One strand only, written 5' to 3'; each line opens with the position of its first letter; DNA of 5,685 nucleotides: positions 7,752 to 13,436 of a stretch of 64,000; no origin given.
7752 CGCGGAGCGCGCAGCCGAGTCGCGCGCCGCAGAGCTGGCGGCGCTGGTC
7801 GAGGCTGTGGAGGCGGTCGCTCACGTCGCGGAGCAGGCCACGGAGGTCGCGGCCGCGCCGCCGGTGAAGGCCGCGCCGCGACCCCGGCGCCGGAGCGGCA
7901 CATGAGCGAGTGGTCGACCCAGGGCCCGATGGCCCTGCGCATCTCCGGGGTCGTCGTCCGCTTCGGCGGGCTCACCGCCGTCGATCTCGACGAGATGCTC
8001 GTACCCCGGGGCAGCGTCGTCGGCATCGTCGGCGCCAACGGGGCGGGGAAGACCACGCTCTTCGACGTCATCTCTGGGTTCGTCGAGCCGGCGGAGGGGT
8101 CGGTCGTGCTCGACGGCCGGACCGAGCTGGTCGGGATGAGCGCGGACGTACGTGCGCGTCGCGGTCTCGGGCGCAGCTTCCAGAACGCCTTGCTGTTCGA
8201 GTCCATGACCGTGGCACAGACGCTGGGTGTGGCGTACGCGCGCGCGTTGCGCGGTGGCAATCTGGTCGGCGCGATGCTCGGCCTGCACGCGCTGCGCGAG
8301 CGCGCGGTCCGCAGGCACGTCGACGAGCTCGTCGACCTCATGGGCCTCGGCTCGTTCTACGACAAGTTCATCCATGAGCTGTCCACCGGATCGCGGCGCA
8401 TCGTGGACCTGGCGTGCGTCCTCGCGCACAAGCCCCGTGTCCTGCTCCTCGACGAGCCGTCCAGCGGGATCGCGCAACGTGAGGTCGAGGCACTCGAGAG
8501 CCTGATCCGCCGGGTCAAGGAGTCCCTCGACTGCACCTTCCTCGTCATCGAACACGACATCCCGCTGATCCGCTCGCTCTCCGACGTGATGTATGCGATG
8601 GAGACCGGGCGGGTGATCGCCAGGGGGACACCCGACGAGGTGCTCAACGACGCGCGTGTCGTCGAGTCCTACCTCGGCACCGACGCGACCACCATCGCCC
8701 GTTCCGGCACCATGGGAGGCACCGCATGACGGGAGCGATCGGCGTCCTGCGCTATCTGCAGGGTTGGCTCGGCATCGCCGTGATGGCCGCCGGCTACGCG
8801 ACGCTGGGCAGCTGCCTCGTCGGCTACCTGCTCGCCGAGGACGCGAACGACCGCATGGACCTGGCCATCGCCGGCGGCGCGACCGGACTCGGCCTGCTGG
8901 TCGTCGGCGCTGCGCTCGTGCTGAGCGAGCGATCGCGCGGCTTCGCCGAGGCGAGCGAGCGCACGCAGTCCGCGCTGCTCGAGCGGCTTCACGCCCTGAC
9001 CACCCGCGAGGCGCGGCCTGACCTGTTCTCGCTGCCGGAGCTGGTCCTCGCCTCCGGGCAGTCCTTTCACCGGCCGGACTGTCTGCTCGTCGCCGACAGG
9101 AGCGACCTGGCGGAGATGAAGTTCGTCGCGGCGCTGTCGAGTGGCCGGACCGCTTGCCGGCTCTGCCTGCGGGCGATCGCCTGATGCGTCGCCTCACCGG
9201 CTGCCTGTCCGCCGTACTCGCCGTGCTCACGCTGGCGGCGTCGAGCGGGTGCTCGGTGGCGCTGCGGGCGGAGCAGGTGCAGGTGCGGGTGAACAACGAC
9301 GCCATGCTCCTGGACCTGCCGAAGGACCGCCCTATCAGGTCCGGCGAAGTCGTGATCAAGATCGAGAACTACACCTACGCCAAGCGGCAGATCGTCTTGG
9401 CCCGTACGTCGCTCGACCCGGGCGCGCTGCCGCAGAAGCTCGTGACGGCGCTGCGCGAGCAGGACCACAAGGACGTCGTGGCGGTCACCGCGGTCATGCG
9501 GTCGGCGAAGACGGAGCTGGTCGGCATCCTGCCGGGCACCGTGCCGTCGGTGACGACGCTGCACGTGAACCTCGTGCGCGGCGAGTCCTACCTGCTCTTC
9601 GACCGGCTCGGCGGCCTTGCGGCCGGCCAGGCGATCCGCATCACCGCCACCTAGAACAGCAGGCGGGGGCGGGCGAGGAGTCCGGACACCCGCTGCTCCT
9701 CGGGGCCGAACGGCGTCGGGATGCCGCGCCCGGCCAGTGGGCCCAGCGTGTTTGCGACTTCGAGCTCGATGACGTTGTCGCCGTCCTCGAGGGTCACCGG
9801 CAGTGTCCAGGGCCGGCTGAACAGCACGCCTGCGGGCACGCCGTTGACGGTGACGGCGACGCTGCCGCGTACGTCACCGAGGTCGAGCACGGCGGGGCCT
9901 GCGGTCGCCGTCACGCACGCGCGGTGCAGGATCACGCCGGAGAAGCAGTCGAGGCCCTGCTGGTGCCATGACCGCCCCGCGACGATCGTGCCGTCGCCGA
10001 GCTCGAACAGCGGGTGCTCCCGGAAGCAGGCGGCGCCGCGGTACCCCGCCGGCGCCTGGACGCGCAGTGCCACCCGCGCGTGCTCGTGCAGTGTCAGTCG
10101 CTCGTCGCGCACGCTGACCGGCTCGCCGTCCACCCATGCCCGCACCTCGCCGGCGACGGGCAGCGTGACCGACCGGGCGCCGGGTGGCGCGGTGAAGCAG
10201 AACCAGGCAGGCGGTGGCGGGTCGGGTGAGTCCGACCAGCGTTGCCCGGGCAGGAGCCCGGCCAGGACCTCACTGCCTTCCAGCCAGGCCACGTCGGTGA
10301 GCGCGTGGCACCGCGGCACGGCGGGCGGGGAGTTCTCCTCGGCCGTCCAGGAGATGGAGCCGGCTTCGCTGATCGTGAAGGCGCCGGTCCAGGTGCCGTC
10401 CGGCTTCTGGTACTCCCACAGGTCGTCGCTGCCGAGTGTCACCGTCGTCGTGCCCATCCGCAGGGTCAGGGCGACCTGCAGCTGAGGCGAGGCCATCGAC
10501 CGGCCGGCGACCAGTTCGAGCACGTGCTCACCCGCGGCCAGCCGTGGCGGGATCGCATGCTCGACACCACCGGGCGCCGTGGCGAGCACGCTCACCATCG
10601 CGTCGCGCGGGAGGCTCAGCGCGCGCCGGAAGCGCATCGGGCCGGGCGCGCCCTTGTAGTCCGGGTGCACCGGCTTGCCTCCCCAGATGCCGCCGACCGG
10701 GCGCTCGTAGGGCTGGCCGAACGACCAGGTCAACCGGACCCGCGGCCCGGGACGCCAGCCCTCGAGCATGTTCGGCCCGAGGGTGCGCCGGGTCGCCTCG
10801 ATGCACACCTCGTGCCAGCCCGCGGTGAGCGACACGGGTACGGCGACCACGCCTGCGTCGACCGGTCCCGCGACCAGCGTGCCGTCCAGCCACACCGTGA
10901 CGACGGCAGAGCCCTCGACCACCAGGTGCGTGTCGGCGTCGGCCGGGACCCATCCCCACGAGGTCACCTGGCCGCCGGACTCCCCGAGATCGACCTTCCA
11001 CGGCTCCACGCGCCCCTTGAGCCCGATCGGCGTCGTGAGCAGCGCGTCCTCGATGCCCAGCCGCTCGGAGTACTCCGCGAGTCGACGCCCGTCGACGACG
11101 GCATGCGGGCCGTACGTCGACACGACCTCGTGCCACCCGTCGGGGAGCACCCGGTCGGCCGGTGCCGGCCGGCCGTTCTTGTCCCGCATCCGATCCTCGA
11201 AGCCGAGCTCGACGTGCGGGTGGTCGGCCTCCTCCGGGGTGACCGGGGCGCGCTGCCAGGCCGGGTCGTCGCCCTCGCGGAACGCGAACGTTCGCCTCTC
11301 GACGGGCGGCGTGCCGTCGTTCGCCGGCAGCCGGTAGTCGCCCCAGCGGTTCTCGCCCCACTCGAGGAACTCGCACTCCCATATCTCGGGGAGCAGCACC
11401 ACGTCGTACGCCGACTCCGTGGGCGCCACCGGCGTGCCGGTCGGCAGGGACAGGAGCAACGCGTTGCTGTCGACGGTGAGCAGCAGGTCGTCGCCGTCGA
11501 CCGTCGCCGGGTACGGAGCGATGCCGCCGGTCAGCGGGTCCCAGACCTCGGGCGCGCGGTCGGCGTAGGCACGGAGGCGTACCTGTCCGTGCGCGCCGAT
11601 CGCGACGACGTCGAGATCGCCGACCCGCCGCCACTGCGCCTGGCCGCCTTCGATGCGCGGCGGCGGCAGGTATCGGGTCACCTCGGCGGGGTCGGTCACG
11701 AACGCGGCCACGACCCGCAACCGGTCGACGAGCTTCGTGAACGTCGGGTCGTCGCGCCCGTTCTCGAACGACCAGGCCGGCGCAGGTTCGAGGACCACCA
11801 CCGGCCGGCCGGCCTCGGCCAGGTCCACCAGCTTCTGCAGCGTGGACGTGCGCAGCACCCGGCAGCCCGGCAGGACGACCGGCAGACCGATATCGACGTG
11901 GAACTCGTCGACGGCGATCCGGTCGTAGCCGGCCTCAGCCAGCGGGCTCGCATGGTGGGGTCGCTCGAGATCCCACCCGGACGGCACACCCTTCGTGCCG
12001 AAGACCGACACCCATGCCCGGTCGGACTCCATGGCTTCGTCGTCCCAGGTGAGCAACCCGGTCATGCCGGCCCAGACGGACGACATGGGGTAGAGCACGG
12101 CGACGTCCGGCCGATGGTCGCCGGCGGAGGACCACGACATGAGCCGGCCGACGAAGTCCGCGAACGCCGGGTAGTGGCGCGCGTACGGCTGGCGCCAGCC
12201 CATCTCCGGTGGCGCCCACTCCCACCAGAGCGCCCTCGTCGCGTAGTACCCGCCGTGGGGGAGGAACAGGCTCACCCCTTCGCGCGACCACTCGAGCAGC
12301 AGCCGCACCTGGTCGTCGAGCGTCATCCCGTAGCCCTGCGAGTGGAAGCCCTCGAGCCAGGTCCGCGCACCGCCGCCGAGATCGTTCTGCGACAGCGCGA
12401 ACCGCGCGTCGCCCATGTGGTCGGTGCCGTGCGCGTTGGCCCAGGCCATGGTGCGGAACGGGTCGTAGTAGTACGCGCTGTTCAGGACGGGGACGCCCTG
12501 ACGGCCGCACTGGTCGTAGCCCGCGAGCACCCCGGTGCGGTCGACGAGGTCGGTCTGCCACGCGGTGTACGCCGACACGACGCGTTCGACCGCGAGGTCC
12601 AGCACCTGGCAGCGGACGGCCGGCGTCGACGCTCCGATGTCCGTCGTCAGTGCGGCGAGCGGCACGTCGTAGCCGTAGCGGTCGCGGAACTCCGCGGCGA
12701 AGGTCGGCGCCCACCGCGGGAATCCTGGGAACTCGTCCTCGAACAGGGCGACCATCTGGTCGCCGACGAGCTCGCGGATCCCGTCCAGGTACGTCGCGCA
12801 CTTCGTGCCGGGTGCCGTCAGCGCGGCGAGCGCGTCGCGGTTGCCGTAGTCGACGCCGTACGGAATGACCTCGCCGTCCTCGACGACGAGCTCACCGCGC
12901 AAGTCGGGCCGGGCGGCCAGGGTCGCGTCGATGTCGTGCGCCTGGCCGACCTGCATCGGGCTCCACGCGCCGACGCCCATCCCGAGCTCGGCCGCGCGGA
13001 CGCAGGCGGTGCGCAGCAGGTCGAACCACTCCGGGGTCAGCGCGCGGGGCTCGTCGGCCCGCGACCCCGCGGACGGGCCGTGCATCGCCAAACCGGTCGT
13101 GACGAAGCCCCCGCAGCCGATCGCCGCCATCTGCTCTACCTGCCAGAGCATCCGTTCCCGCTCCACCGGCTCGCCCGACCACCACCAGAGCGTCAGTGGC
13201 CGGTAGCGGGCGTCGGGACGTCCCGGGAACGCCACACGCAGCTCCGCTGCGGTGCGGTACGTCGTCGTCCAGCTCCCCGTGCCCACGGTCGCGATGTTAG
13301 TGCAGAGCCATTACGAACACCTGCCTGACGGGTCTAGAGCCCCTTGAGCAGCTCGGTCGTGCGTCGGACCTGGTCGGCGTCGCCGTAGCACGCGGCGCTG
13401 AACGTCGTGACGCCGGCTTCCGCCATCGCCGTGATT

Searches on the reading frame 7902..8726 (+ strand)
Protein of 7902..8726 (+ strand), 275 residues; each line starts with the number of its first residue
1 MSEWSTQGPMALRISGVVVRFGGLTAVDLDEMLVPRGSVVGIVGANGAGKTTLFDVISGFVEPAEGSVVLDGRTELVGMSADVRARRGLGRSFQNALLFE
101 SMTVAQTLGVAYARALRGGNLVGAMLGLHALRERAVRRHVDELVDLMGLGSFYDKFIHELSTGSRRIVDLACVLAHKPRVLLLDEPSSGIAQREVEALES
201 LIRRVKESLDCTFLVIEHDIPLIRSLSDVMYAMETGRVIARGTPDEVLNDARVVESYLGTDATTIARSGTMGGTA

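Call 9: search_protein_families(library=pfam, proteins=[window:7902-8726:+], max_evalue=0.01)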
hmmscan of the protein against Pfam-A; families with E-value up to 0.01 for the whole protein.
window:7902-8726:+ (275 aa): 7 families
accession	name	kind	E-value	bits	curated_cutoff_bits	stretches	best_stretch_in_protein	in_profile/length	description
PF00005.33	ABC_tran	-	5.2e-27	95.6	25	1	33-187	7-136/137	ABC transporter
PF12399.14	BCA_ABC_TP_C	-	1.8e-10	40.6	25.5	1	237-262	1-26/27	Branched-chain amino acid ATP-binding cassette transporter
PF13304.12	AAA_21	-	8.4e-09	36.3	27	1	40-80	2-45/304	AAA domain, putative AbiEii toxin, Type IV TA system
PF02463.25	SMC_N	-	8.7e-05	22.5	40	0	38-58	25-45/220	RecF/RecN/SMC N terminal domain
PF13476.12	AAA_23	-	0.00062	20.9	27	1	36-57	18-39/201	AAA domain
PF13604.12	AAA_30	-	0.001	19.3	27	1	36-110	17-79/191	AAA domain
PF13555.12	AAA_29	-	0.0024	18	27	1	36-59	22-44/61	P-loop containing region of AAA domain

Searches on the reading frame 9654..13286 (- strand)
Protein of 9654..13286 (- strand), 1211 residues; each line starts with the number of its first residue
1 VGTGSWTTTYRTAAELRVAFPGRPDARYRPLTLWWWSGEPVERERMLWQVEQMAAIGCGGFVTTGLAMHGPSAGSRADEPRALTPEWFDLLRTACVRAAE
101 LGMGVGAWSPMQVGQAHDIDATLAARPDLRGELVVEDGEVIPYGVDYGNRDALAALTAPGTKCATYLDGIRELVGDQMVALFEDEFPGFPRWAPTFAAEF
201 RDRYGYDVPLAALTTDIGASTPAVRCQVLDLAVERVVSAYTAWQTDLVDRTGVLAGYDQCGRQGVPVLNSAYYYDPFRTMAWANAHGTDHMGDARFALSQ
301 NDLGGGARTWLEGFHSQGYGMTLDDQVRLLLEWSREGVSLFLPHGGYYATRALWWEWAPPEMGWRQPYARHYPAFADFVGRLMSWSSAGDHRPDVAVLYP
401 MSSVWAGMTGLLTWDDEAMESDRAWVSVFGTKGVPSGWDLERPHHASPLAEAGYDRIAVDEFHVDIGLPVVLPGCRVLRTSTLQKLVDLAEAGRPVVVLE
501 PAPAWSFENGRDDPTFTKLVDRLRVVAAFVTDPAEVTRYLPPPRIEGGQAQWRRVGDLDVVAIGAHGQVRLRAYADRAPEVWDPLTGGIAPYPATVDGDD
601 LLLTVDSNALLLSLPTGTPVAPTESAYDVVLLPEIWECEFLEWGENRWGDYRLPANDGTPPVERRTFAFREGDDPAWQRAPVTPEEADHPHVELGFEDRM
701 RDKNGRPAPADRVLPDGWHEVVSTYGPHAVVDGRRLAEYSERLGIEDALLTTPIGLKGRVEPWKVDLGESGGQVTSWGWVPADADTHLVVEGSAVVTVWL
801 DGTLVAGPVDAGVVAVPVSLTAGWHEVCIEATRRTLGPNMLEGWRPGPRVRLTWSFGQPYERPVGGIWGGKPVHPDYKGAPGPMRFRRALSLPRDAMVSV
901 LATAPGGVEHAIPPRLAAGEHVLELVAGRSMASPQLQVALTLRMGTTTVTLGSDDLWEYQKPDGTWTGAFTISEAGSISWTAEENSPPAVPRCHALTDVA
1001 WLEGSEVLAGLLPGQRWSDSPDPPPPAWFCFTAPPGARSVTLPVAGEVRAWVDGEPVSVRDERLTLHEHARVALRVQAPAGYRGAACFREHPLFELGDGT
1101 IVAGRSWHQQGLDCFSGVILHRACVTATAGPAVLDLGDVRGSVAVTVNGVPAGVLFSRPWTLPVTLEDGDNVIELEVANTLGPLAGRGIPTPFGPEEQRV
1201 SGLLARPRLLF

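Call 9: search_protein_families(library=pfam, proteins=[window:9654-13286:-], max_evalue=0.01)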
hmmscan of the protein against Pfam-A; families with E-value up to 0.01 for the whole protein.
window:9654-13286:- (1211 aa): 1 family
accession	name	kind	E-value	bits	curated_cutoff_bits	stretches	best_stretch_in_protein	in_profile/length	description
PF17132.9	Glyco_hydro_106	-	2.9e-07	29.8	29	1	24-105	3-82/743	alpha-L-rhamnosidase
